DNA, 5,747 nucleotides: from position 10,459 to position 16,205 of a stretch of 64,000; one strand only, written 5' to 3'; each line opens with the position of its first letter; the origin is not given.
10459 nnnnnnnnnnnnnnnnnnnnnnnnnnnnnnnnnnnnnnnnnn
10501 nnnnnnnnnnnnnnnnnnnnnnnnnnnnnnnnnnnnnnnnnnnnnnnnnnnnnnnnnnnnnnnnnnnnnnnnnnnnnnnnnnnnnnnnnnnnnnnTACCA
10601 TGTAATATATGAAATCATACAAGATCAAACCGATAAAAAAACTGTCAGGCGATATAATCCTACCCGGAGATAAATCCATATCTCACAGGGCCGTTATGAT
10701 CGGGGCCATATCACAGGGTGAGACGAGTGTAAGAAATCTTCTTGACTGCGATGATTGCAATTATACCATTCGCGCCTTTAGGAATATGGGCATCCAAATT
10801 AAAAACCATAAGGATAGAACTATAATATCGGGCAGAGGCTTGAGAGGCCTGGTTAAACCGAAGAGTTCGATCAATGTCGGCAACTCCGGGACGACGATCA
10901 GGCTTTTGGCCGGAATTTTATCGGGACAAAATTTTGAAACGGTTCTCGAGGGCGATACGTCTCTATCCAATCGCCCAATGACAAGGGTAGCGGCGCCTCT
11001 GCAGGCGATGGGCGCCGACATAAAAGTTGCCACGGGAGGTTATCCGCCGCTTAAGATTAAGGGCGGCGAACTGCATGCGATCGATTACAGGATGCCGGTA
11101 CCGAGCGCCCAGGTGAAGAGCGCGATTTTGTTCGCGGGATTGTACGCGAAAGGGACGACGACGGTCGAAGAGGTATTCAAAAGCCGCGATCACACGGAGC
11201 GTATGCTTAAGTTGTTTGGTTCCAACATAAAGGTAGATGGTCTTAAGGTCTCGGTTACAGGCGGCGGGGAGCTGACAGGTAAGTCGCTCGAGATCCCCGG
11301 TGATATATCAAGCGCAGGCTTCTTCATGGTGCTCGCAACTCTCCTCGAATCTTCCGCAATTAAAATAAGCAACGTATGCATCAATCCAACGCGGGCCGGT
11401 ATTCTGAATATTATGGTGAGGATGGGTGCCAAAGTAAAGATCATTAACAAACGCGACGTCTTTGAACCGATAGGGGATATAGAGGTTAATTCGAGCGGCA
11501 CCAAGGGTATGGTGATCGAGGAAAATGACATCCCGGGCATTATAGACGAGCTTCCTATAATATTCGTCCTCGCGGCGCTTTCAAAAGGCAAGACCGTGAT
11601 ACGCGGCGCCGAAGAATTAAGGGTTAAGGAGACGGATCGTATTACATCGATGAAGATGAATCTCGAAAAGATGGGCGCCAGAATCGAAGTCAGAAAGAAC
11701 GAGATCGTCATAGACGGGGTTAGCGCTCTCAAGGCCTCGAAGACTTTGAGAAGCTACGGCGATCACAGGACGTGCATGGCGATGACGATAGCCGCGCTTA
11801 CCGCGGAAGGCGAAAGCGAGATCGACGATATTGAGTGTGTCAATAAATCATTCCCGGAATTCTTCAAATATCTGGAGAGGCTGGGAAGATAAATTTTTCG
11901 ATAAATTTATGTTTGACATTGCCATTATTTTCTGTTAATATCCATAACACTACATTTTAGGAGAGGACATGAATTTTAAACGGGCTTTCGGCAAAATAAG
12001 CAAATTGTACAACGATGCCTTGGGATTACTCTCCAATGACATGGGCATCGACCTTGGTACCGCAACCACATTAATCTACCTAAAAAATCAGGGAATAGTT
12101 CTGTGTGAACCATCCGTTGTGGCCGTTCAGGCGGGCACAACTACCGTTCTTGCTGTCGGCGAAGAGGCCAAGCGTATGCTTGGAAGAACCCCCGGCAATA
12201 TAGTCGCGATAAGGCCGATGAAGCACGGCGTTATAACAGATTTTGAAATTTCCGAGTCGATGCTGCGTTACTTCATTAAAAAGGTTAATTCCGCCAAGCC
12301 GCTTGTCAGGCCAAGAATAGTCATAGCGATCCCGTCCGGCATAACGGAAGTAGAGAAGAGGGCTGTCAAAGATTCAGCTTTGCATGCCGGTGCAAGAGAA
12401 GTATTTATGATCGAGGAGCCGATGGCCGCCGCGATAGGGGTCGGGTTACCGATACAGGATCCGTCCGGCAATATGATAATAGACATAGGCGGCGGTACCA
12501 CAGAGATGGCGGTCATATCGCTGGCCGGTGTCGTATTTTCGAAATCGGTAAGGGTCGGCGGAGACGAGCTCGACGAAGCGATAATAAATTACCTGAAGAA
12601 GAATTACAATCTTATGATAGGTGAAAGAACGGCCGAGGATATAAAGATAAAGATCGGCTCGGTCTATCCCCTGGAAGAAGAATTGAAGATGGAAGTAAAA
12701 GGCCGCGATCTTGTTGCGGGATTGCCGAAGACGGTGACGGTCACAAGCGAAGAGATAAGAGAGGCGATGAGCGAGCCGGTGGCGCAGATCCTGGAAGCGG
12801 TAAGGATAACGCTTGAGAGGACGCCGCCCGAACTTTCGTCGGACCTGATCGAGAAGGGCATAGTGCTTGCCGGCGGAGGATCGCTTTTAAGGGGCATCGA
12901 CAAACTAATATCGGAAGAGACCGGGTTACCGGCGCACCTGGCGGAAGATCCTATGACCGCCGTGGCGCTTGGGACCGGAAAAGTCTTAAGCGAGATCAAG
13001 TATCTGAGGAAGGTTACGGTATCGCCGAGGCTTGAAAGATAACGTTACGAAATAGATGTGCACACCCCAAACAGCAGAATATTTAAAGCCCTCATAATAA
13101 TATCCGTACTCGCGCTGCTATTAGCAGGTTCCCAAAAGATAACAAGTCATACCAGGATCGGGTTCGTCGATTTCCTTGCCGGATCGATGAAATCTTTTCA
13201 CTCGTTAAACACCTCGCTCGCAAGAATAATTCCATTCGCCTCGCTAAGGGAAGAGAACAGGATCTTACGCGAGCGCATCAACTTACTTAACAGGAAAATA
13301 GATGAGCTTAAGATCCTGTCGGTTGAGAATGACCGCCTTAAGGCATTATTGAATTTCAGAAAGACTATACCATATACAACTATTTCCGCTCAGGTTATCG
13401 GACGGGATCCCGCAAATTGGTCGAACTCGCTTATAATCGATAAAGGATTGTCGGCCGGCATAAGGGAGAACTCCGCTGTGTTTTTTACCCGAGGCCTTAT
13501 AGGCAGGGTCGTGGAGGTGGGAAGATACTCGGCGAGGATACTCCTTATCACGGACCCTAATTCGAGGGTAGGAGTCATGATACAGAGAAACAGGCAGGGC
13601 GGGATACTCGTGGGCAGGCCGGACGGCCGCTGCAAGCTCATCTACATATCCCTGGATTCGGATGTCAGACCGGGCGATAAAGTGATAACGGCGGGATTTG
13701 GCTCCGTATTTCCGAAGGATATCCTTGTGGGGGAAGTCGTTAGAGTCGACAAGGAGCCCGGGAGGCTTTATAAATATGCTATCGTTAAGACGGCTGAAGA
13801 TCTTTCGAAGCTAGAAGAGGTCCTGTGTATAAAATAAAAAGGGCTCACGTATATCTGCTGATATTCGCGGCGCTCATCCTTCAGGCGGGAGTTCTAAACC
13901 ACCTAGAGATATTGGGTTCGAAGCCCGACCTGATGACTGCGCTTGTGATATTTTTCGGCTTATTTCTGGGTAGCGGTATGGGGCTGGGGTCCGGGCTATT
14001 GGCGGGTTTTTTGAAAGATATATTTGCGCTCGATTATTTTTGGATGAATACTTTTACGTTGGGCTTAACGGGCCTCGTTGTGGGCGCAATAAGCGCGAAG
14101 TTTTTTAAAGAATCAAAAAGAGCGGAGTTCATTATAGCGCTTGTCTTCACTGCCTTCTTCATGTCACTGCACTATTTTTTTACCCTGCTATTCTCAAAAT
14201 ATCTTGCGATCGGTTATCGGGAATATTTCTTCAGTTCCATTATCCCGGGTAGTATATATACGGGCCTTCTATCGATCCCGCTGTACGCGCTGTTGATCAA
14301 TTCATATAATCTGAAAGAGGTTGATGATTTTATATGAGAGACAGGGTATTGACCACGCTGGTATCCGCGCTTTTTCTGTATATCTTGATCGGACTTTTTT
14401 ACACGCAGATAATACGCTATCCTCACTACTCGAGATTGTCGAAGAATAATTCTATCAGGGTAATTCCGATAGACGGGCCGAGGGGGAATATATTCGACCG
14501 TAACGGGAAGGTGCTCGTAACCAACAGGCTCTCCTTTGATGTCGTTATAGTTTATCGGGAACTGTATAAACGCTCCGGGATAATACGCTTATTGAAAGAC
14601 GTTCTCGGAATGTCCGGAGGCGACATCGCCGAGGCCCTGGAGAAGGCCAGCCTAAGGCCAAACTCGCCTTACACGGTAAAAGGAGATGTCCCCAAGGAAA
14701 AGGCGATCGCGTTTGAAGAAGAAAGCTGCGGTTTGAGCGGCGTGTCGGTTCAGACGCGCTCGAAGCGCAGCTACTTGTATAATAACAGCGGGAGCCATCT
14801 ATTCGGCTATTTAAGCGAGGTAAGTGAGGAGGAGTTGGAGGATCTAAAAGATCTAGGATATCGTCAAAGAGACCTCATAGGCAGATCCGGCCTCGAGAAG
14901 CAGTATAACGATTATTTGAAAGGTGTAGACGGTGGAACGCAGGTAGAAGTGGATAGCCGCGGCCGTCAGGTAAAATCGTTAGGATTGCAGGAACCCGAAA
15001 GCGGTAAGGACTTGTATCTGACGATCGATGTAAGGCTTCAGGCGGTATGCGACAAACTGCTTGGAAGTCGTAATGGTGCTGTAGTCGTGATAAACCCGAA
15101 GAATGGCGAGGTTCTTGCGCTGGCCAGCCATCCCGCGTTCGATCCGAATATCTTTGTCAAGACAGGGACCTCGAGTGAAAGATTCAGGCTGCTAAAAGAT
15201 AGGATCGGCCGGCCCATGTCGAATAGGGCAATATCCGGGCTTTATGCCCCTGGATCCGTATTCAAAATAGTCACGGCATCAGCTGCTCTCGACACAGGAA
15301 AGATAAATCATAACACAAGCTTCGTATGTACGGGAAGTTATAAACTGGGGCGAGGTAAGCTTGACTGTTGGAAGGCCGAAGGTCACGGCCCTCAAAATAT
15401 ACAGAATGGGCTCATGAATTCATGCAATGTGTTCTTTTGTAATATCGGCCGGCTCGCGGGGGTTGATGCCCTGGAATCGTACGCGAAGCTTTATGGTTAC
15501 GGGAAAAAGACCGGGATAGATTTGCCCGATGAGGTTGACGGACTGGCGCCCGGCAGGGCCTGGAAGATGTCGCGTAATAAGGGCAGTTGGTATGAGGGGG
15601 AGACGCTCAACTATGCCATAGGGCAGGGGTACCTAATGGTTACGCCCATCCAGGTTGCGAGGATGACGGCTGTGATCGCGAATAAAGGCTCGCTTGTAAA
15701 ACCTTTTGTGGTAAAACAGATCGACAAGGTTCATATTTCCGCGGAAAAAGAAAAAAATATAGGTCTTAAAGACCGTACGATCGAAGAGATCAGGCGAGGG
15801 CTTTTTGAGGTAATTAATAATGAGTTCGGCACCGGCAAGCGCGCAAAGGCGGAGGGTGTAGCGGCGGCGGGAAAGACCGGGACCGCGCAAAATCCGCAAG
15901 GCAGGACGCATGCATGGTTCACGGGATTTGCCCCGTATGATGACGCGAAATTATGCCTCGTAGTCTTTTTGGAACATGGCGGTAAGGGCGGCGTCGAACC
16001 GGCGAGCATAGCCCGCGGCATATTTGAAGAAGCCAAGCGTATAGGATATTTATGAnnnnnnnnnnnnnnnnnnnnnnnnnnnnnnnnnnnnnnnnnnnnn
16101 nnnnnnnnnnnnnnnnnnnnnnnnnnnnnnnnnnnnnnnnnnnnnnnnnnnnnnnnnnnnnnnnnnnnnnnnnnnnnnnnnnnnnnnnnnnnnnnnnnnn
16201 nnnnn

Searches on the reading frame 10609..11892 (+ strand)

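Call 83: search_protein_families(library=pfam, proteins=[window:10609-11892:+], max_evalue=0.00001)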
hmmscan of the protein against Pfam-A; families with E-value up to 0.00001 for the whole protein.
window:10609-11892:+ (427 aa): 1 family
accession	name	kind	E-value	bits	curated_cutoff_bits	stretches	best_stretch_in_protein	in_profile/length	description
PF00275.25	EPSP_synthase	-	5.9e-119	397.9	22.8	1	7-421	2-416/417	EPSP synthase (3-phosphoshikimate 1-carboxyvinyltransferase)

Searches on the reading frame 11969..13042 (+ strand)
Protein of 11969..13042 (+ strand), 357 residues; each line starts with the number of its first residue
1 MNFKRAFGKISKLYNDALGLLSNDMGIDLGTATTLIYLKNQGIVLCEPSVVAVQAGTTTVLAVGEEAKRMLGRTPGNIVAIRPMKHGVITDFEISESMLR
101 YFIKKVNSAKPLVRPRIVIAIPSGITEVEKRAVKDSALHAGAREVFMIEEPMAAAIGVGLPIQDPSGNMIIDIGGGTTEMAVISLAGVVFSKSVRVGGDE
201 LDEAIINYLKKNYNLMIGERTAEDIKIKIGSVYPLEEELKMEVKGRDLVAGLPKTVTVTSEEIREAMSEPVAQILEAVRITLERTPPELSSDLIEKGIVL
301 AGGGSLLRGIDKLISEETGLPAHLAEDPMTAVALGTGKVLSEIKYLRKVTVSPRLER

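Call 83: search_protein_families(library=pfam, proteins=[window:11969-13042:+], max_evalue=0.00001)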
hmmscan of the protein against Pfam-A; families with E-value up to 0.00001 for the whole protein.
window:11969-13042:+ (357 aa): 5 families
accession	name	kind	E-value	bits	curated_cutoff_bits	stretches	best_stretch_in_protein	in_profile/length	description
PF06723.19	MreB_Mbl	-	1.5e-149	497.7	27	1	22-346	1-325/327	MreB/Mbl protein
PF00012.26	HSP70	-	1.1e-15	57.4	20.6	1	94-336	113-368/599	Hsp70 protein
PF14450.12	FtsA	-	3.1e-13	50.6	31.8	1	170-335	2-127/127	Cell division protein FtsA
PF00022.25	Actin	-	3.5e-10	39.5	27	1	46-212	29-190/410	Actin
PF11104.14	PilM_2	-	4.2e-08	32.9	27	0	169-216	183-226/340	Type IV pilus assembly protein PilM;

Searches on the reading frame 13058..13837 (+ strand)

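Call 84: search_protein_families(library=pfam, proteins=[window:13058-13837:+], max_evalue=0.00001)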
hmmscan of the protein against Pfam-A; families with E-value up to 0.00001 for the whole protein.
window:13058-13837:+ (259 aa): 1 family
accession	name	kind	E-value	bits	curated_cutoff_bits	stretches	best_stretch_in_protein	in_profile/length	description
PF04085.20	MreC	-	1.7e-46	158.1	28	1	113-258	1-146/147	Rod shape-determining protein MreC, barrel core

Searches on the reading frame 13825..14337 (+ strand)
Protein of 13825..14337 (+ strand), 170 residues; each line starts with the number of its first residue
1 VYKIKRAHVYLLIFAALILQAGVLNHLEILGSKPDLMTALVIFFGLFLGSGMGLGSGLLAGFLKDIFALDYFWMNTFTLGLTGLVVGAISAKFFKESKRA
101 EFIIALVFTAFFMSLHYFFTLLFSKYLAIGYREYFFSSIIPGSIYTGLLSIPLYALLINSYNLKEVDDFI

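Call 84: search_protein_families(library=pfam, proteins=[window:13825-14337:+], max_evalue=0.00001)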
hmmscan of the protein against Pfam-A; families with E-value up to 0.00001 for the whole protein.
window:13825-14337:+ (170 aa): 3 families
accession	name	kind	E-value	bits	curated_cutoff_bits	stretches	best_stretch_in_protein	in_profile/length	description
PF12822.12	ECF_trnsprt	-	3.3e-09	37.4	30.7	1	22-157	14-164/169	ECF transporter, substrate-specific component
PF04093.17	MreD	-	2e-08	35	24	1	11-158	10-152/158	rod shape-determining protein MreD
PF07155.17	ECF-ribofla_trS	-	2.3e-08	34.7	26.7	1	9-156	8-165/172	ECF-type riboflavin transporter, S component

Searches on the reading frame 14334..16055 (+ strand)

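Call 84: search_protein_families(library=pfam, proteins=[window:14334-16055:+], max_evalue=0.00001)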
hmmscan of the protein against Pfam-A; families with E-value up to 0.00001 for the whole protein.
window:14334-16055:+ (573 aa): 2 families
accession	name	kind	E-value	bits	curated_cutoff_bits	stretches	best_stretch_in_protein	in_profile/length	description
PF00905.27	Transpeptidase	-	2.9e-71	240.5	22.1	1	248-564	1-298/299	Penicillin binding protein transpeptidase domain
PF03717.20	PBP_dimer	-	5.7e-46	157.6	24.4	1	46-215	2-178/180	Penicillin-binding Protein dimerisation domain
